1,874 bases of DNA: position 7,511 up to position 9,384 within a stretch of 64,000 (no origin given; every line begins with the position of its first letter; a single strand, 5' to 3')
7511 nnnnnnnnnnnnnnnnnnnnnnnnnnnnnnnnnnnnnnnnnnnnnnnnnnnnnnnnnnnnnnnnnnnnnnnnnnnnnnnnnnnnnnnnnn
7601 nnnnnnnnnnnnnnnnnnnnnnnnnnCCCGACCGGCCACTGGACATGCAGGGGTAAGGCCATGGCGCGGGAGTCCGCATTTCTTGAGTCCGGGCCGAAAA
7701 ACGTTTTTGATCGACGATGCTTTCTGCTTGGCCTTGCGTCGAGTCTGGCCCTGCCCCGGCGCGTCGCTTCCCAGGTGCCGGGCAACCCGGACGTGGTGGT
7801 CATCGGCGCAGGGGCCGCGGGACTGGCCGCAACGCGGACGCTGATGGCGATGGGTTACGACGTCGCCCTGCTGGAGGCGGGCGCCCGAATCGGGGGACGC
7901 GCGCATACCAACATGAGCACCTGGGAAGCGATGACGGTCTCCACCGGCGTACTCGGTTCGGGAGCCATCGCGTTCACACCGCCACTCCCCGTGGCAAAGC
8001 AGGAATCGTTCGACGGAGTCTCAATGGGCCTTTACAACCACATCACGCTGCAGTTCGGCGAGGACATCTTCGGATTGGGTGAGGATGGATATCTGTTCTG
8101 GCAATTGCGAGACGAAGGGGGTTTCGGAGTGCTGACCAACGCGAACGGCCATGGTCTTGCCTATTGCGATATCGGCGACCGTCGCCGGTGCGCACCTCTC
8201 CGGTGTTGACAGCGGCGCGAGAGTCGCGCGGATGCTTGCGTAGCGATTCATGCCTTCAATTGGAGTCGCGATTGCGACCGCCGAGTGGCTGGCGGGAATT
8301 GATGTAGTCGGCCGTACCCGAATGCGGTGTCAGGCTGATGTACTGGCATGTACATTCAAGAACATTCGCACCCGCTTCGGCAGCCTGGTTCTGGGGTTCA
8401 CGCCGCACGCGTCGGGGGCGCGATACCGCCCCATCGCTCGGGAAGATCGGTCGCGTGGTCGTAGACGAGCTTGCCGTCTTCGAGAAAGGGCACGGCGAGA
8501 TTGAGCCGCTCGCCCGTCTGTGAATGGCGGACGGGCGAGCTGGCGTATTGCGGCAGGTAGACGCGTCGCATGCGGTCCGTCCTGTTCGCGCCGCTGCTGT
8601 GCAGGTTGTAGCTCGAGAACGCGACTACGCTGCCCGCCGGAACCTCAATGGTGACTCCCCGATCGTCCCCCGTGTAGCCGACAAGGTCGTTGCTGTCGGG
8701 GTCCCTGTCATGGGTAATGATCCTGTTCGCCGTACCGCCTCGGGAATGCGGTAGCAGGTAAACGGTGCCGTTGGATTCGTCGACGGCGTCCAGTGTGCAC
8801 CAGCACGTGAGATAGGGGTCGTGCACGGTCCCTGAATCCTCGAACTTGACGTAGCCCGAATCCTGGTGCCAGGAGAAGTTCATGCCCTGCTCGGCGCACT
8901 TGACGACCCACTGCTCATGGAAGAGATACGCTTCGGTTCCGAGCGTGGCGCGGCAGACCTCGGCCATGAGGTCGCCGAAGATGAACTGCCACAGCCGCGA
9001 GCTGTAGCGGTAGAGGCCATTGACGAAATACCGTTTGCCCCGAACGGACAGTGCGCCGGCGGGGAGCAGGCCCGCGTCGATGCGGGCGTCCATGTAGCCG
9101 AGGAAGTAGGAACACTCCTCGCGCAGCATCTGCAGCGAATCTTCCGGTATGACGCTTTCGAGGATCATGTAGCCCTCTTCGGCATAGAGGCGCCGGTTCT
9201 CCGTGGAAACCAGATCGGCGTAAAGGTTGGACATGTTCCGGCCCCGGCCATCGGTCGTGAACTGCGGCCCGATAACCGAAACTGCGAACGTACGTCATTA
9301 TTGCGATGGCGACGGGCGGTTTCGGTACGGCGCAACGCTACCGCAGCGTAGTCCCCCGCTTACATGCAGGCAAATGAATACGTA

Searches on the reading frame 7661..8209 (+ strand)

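Call 61: search_protein_families(library=pfam, proteins=[window:7661-8209:+], max_evalue=0.00001)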
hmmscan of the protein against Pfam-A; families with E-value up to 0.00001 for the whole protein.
window:7661-8209:+ (182 aa): 4 families
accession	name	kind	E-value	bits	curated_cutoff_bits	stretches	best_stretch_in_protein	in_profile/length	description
PF01593.30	Amino_oxidase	-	7.6e-12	45.7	19.8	1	53-85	2-34/443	Flavin containing amine oxidoreductase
PF13450.12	NAD_binding_8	-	4.6e-10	40.1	21.9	1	47-88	1-41/68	NAD(P)-binding Rossmann-like domain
PF01266.30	DAO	-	1.4e-07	31.8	27.9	1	44-85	1-43/353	FAD dependent oxidoreductase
PF00890.30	FAD_binding_2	-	1.1e-06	28.6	20.4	1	44-86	1-41/414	FAD binding domain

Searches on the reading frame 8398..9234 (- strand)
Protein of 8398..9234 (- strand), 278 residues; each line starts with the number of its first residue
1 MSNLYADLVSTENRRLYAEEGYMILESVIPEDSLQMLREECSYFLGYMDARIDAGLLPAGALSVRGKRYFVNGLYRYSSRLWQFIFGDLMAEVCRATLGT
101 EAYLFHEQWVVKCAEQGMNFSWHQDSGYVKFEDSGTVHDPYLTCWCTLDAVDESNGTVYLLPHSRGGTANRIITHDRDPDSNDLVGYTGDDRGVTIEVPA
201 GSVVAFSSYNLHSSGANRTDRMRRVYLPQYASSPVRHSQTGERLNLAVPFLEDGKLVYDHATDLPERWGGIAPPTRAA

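Call 5: search_protein_families(library=pfam, proteins=[window:8398-9234:-], max_evalue=0.01)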
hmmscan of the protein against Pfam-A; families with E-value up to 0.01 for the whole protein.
window:8398-9234:- (278 aa): 1 family
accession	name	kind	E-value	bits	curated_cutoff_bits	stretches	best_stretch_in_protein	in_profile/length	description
PF05721.19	PhyH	-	2.6e-20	74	22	1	17-225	1-213/213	Phytanoyl-CoA dioxygenase (PhyH)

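Call 6: search_protein_families(library=ncbifam, proteins=[window:8398-9234:-], max_evalue=0.01)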
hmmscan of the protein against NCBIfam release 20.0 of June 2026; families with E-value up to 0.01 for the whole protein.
window:8398-9234:- (278 aa): 3 families
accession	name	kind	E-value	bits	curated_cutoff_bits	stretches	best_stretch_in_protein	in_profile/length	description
TIGR02408.1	ectoine_ThpD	equivalog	5e-09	35.9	336.5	1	6-168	14-172/277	ectoine hydroxylase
NF052437.1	MPhHdxlPhnYGIM8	equivalog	1.1e-05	25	500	1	90-228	85-211/260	methylphosphonate hydroxylase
TIGR01762.1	chlorin-enz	subfamily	0.0073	15.7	226.3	0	192-236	207-252/288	chlorinating enzyme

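Call 25: search_solved_structures(query=window:8398-9234:-, max_evalue=0.001, show_alignments=1)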
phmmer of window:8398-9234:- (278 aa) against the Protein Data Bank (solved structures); distinct sequences matched with E-value up to 0.001: 6.
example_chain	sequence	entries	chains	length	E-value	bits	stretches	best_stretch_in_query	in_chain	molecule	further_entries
4xab_A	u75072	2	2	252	8.2e-07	31.7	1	100-236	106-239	EvdO2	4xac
7dt0_A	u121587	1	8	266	9.1e-07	31.6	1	16-167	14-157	Phytanoyl-CoA dioxygenase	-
2a1x_A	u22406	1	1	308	3.5e-06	29.6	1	7-235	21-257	Phytanoyl-CoA dioxygenase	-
7e01_A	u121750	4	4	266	5.8e-06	28.9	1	16-167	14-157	Phytanoyl-CoA dioxygenase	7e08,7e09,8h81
7dzz_A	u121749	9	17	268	5.9e-06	28.9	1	16-167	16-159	Phytanoyl-CoA dioxygenase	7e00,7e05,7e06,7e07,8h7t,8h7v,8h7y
4mhr_A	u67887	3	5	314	0.00072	22.1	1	12-164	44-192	Ectoine hydroxylase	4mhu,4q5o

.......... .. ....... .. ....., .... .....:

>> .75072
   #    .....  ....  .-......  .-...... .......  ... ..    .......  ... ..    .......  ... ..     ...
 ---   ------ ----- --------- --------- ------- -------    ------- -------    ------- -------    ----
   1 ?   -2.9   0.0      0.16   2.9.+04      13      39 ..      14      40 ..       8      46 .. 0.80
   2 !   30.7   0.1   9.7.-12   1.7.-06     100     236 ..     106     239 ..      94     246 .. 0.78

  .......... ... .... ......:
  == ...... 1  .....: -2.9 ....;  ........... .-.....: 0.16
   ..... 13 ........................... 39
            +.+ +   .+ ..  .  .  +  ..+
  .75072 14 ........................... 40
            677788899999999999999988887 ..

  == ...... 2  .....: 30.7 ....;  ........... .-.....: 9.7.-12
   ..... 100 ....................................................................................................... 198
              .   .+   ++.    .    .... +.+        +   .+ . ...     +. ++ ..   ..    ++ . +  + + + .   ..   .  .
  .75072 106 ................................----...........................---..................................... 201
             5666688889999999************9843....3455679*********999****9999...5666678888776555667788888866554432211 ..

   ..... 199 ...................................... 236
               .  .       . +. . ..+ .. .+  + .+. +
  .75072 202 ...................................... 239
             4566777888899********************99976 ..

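Call 77: find_related_loci(query=window:8398-9234:-, collection=genome_contigs, flank=8000)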
Query window:8398-9234:- (278 aa) in genome_contigs; peptide patterns used: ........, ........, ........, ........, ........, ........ (x = any residue, [..] = any of these).
164 stretches matched a pattern; 7 encode a relative of the query (tblastn E <= 1e-3); 7 distinct loci.
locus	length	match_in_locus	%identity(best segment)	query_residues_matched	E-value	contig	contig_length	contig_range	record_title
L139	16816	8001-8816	81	1-272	2e-154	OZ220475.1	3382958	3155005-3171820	MAG: uncultured Pseudohongiella sp. isolate f20f0f48-b496-4692-aa1b-deba916b6b03 genome assembly, chromosome: 1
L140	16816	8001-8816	75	1-272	6e-143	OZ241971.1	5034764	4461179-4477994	MAG: Candidatus Rariloculaceae bacterium isolate 10a0c7d6-6ede-4db6-943a-c409cb9c6a76 genome assembly, chromosome: 1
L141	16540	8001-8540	78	61-239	6e-94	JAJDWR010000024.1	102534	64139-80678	MAG: Gammaproteobacteria bacterium isolate jk18x25bins.5 k141_888883, whole genome shotgun sequence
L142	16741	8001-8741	46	9-262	3e-69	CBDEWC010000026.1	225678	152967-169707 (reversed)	MAG: Lacipirellulaceae bacterium isolate d5507cef-6411-428a-9560-9783e26928f6 genome assembly, contig: contig_26, whole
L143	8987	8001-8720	44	9-256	2e-69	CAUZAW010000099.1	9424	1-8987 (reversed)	MAG: Phycisphaerae bacterium isolate CB11b_Tmax.45 genome assembly, contig: Ga0310125_10002585, whole genome shotgun seq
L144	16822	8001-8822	76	1-274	2e-147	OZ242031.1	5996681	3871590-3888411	MAG: Candidatus Rariloculaceae bacterium isolate a5421204-da08-4551-a270-5214cadbb2a1 genome assembly, chromosome: 1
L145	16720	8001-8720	42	9-256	3e-59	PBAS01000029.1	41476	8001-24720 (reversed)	MAG: Phycisphaeraceae bacterium isolate SP4387 MHASMcontig_3135102, whole genome shotgun sequence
